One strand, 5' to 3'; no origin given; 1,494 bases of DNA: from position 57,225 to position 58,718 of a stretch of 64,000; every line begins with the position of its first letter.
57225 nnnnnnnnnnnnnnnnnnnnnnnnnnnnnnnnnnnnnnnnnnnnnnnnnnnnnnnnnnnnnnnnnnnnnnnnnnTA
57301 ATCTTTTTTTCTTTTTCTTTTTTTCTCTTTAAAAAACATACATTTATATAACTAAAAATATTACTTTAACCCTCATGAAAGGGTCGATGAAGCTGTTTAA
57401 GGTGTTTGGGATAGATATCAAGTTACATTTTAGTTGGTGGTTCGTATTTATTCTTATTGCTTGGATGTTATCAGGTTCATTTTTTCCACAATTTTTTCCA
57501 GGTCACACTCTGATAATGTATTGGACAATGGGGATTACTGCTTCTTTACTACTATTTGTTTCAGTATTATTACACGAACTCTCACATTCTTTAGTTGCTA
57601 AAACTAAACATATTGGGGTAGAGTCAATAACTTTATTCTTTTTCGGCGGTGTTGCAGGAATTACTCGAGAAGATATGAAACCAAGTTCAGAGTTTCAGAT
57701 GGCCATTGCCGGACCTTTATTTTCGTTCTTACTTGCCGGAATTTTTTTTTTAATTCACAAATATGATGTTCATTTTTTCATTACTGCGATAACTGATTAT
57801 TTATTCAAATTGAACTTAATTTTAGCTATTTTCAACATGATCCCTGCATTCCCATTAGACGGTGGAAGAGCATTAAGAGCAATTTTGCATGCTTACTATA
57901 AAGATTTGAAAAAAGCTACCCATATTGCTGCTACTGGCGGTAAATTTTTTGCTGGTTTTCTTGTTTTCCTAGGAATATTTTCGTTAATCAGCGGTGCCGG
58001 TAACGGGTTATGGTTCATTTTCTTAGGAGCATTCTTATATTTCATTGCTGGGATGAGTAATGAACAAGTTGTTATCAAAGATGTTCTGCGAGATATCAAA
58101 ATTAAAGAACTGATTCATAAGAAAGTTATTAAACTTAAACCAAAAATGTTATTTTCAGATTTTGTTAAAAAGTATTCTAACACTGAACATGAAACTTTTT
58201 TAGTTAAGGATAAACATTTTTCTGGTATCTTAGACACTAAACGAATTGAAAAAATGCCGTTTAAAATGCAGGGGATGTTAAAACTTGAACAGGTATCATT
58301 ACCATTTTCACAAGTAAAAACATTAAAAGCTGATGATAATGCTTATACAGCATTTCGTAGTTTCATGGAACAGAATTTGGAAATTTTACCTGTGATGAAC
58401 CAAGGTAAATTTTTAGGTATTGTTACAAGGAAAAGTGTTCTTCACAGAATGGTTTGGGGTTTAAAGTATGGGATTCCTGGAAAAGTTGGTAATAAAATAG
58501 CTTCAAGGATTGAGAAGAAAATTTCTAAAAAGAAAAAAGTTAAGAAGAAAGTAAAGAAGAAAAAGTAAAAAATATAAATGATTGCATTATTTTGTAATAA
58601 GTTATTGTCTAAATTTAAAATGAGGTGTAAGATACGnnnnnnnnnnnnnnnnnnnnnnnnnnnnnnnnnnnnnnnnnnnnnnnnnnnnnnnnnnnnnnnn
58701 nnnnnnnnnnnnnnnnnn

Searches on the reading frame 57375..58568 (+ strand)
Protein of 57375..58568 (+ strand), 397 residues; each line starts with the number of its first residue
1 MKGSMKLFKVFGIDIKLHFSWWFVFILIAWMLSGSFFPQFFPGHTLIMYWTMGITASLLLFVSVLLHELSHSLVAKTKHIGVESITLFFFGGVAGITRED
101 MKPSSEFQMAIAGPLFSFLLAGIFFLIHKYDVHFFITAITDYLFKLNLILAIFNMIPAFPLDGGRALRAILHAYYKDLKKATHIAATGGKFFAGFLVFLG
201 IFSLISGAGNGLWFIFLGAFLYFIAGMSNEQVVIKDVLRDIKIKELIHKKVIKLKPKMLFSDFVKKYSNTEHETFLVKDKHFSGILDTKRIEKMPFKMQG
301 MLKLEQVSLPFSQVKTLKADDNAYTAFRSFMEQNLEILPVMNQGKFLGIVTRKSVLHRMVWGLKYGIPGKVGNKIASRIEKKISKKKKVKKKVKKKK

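Call 86: find_encoding_contigs(protein=window:57375-58568:+, flank=10000, max_places=1)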
Protein window:57375-58568:+ (397 aa): 10 contigs read that carry it; 1 place shown.
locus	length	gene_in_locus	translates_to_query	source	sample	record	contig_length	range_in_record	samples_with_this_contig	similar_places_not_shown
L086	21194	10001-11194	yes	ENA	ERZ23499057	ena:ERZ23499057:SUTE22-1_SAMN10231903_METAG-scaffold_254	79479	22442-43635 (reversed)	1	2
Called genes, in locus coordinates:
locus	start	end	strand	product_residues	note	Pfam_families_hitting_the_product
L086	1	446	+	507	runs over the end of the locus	PF01336:tRNA_anti-codon, PF00152:tRNA-synt_2, PF01409:tRNA-synt_2d (faint)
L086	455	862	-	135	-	-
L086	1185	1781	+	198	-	PF00210:Ferritin (weak), PF02915:Rubrerythrin, PF21349:RUBY_RBDX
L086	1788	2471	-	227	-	PF23209:IDM1_C (weak)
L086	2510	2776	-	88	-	-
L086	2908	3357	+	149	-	PF01037:AsnC_trans_reg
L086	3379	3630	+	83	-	-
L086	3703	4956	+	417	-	PF27218:MJ0043_C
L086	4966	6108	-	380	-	-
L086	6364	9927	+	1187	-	-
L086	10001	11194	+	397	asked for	PF02163:Peptidase_M50, PF00571:CBS (weak)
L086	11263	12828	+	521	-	-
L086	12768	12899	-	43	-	-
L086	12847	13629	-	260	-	PF05670:NFACT-R_1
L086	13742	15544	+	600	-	-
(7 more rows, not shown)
